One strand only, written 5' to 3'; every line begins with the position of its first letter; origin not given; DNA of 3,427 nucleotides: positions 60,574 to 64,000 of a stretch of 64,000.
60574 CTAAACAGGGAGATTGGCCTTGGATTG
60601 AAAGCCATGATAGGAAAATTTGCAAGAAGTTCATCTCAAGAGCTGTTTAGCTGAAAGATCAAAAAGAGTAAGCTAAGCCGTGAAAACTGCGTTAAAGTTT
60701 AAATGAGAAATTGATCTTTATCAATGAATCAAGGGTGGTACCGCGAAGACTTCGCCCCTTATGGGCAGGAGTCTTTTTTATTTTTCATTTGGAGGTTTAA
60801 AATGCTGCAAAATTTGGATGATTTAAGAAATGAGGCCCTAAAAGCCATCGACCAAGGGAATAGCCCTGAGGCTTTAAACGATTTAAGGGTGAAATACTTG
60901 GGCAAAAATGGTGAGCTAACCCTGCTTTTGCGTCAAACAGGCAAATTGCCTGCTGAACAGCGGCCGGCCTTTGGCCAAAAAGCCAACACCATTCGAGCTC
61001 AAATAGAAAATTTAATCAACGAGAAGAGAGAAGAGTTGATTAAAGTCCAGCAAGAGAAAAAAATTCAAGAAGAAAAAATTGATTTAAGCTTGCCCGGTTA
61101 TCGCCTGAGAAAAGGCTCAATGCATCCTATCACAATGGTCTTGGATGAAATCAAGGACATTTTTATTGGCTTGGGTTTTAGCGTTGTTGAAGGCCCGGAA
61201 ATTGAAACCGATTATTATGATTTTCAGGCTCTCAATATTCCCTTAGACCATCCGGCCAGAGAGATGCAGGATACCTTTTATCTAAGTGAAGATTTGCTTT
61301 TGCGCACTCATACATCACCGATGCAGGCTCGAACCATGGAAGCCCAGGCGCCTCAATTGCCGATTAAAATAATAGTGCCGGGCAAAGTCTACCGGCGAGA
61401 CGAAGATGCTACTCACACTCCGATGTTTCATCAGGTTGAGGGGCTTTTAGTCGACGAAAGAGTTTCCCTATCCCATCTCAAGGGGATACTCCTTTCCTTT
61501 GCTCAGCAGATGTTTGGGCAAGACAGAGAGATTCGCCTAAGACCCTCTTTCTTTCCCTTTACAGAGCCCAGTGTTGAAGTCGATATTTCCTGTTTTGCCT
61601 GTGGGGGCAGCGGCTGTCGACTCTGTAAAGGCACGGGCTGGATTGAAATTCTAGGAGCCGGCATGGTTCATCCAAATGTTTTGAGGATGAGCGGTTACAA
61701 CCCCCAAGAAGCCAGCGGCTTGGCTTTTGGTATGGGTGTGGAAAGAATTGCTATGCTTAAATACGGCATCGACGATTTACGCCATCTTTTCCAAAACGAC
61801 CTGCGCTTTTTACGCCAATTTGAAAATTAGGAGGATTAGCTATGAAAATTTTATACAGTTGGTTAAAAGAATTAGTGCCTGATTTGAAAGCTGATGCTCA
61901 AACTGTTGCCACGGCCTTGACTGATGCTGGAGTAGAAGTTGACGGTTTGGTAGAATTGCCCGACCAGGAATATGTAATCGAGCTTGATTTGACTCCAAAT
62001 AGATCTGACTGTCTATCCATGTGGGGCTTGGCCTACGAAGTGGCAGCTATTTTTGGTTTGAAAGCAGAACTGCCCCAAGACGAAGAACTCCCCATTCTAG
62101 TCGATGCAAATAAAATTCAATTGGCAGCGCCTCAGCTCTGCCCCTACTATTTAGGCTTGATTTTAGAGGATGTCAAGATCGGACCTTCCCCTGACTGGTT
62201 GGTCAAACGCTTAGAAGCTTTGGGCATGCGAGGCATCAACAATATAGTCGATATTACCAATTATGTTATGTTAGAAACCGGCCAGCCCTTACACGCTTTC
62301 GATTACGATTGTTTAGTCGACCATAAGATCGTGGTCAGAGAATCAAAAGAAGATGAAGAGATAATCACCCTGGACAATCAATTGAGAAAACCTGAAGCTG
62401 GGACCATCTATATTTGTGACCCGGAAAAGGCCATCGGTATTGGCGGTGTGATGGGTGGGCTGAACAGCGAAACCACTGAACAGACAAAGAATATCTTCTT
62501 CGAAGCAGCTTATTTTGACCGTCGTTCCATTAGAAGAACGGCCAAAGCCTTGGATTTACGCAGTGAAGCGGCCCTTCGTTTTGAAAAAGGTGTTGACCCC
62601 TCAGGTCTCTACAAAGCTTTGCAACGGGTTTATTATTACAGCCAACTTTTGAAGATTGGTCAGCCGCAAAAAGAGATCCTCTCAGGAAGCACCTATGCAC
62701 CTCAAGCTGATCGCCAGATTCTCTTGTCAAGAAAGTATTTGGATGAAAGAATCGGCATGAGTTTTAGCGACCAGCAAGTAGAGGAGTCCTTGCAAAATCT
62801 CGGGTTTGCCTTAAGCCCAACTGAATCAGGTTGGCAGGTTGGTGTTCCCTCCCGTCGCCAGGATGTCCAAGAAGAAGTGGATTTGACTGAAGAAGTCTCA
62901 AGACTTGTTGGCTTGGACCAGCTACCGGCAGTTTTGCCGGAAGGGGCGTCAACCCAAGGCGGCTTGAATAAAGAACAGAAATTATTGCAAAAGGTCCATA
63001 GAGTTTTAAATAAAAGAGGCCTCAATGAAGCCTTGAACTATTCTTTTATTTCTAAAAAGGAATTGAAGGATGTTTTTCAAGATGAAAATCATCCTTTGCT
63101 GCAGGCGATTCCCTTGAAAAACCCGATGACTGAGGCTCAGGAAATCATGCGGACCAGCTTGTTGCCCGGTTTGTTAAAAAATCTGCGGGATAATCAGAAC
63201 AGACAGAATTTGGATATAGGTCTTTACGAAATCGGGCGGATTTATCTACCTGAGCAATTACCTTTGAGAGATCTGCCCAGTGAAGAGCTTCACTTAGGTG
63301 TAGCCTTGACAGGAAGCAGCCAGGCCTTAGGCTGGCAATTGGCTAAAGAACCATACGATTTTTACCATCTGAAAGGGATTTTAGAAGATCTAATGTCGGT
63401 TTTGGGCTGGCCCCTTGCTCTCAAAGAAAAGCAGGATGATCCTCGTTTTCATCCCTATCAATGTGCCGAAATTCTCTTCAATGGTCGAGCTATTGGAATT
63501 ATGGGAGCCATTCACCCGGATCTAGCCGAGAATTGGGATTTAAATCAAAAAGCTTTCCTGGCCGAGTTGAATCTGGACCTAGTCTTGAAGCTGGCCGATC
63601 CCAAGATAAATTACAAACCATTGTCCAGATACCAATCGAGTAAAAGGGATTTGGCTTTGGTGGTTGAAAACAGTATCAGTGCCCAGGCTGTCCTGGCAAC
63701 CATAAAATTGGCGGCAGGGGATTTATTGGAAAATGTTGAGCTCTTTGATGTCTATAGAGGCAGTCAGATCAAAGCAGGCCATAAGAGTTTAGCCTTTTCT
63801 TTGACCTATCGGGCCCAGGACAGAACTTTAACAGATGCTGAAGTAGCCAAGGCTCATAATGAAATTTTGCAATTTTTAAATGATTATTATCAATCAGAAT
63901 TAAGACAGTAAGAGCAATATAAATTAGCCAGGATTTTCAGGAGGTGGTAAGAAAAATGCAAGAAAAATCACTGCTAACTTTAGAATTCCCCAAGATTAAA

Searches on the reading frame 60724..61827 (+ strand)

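Call 30: search_protein_families(library=pfam, proteins=[window:60724-61827:+], max_evalue=1e-8)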
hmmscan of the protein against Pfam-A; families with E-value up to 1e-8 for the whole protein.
window:60724-61827:+ (368 aa): 2 families
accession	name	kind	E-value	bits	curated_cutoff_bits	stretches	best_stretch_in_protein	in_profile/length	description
PF01409.25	tRNA-synt_2d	-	7.6e-106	353.5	19.8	1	118-366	1-246/246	tRNA synthetases class II core domain (F)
PF02912.23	Phe_tRNA-synt_N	-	2.9e-23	82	22.3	1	47-113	2-68/69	Aminoacyl tRNA synthetase class II, N-terminal domain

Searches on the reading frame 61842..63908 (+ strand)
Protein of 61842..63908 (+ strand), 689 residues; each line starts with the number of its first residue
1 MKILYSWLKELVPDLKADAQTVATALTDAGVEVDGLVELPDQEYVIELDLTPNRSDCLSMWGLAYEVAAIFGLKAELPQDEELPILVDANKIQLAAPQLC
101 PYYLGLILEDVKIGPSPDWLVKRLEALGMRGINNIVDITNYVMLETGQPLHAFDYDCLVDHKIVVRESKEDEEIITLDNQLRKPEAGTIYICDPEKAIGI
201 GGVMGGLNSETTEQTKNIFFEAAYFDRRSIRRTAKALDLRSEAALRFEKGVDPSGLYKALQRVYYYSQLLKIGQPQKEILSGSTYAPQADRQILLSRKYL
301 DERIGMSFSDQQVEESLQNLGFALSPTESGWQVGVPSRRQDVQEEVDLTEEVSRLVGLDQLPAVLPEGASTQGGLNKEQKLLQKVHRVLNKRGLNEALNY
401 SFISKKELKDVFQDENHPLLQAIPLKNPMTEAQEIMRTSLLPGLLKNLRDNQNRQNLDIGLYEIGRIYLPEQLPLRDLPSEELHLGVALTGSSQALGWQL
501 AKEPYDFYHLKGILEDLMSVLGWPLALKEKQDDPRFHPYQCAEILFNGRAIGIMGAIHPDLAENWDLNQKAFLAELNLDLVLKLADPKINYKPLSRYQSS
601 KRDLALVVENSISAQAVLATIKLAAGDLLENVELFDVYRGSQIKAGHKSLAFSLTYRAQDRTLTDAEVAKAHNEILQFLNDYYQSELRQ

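Call 30: search_protein_families(library=pfam, proteins=[window:61842-63908:+], max_evalue=1e-8)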
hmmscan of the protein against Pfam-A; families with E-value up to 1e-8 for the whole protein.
window:61842-63908:+ (689 aa): 4 families
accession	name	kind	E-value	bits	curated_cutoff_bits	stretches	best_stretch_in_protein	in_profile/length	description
PF17759.6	tRNA_synthFbeta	-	3.5e-69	233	22.4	1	361-578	1-214/214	Phenylalanyl tRNA synthetase beta chain CLM domain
PF03483.22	B3_4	-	3.3e-62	209.6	29.3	1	100-265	2-167/174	B3/4 domain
PF03147.19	FDX-ACB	-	2.3e-30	105.3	31.1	1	595-688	1-94/94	Ferredoxin-fold anticodon binding domain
PF03484.21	B5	-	1.1e-17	64.4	28.6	1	294-357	2-66/67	tRNA synthetase B5 domain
